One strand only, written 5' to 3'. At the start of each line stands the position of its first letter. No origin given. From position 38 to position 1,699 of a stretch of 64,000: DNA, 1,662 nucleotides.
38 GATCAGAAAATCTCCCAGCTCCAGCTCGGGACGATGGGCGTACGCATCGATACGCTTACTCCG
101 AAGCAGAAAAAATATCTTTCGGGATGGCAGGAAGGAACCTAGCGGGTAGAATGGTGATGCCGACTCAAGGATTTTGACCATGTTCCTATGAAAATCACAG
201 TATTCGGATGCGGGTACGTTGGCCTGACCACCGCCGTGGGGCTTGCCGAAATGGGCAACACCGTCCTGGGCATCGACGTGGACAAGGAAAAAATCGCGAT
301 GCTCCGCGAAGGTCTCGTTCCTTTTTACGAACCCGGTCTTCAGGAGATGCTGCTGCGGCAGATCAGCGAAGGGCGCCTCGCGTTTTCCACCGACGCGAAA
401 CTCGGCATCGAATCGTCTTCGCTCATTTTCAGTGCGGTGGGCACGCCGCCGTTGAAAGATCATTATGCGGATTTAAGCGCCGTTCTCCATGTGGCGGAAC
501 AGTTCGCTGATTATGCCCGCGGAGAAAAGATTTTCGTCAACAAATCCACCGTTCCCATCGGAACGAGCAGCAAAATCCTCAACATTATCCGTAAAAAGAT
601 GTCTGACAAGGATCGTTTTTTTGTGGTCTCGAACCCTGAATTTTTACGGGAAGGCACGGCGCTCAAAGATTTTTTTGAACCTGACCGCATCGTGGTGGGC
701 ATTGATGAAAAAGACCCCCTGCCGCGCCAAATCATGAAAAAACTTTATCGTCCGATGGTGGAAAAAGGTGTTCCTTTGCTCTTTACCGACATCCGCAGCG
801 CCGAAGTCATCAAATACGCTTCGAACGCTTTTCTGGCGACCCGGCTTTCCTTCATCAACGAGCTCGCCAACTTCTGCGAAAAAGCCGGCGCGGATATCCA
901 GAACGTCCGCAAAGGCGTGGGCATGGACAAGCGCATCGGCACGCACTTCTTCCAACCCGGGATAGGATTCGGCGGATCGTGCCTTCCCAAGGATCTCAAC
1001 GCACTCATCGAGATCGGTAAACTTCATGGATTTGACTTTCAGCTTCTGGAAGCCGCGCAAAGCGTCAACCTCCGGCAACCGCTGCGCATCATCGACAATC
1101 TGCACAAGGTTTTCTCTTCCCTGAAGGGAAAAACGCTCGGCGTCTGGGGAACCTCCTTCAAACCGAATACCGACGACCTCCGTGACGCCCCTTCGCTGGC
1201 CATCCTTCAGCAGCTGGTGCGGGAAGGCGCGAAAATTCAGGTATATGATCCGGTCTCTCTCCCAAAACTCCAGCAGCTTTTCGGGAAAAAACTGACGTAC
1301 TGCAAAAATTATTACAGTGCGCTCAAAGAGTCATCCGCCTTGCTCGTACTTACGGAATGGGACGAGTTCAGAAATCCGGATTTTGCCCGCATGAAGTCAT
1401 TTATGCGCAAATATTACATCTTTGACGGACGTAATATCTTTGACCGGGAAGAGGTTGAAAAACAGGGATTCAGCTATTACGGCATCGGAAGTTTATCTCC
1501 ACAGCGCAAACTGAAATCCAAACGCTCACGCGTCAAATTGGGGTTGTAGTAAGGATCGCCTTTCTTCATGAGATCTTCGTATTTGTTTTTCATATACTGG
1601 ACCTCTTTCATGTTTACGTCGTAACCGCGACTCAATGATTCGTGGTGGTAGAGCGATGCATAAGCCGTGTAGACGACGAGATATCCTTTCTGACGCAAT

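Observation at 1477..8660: ABC-transporter-dependent glycan operon whose terminator, coiled-coil ruler and polymerase are fused in one 1051-aa protein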

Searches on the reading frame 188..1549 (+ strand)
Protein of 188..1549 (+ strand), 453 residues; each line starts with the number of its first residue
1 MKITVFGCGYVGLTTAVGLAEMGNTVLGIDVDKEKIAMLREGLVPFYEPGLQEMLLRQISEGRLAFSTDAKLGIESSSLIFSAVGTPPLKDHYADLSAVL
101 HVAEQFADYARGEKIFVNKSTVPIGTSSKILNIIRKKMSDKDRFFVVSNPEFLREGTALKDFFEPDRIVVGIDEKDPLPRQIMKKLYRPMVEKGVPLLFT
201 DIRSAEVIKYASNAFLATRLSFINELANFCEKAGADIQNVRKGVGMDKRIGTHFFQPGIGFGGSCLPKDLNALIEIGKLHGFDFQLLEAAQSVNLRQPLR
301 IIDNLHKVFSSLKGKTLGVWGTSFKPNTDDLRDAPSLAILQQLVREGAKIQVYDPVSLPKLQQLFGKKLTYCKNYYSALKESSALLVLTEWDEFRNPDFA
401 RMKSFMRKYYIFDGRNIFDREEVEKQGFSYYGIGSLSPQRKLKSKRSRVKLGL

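Call 4: search_protein_families(library=pfam, proteins=[window:188-1549:+], max_evalue=0.01)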
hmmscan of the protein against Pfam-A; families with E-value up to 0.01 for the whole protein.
window:188-1549:+ (453 aa): 4 families
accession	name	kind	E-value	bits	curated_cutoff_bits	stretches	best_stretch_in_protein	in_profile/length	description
PF03721.20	UDPG_MGDP_dh_N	-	1e-56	191.9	27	1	1-177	1-180/187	UDP-glucose/GDP-mannose dehydrogenase family, NAD binding domain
PF00984.24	UDPG_MGDP_dh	-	1.9e-36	124.5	25.4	1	203-294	1-92/94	UDP-glucose/GDP-mannose dehydrogenase family, central domain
PF03720.21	UDPG_MGDP_dh_C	-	1.6e-31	109.2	30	1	318-420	1-103/103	UDP-glucose/GDP-mannose dehydrogenase family, UDP binding domain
PF02254.24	TrkA_N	-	0.0019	19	23.8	1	3-46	1-44/116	TrkA-N domain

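Call 69: search_protein_families(library=ncbifam, proteins=[window:188-1549:+], max_evalue=0.00001)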
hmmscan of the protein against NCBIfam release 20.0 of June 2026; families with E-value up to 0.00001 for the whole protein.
window:188-1549:+ (453 aa): 7 families
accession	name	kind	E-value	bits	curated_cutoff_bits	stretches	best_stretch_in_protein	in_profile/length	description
NF047673.2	TeichurnBiosyTuaD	equivalog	7.1e-141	470.3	700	1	2-435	3-431/439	UDP-glucose 6-dehydrogenase TuaD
TIGR03026.1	NDP-sugDHase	subfamily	3.9e-133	444.2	189.8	1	1-416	1-413/413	nucleotide sugar dehydrogenase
NF041297.1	UDPGDh_AglM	equivalog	3e-102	342.7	670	1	1-422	1-421/429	UDP-glucose 6-dehydrogenase AglM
NF040825.1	UDPMaNacDH_Arch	equivalog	9e-51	173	750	1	1-434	1-414/418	UDP-N-acetyl-D-mannosamine dehydrogenase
NF011631.0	PRK15057.1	equivalog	1.8e-41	142.6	757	1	1-357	1-339/388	UDP-glucose 6-dehydrogenase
NF008286.0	PRK11064.1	equivalog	3.5e-41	141.2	459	1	2-403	5-408/420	UDP-N-acetyl-D-mannosamine dehydrogenase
NF011729.0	PRK15182.1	equivalog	4.6e-15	55.3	592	1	2-356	8-356/425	Vi polysaccharide biosynthesis UDP-N-acetylglucosamine C-6 dehydrogenase TviB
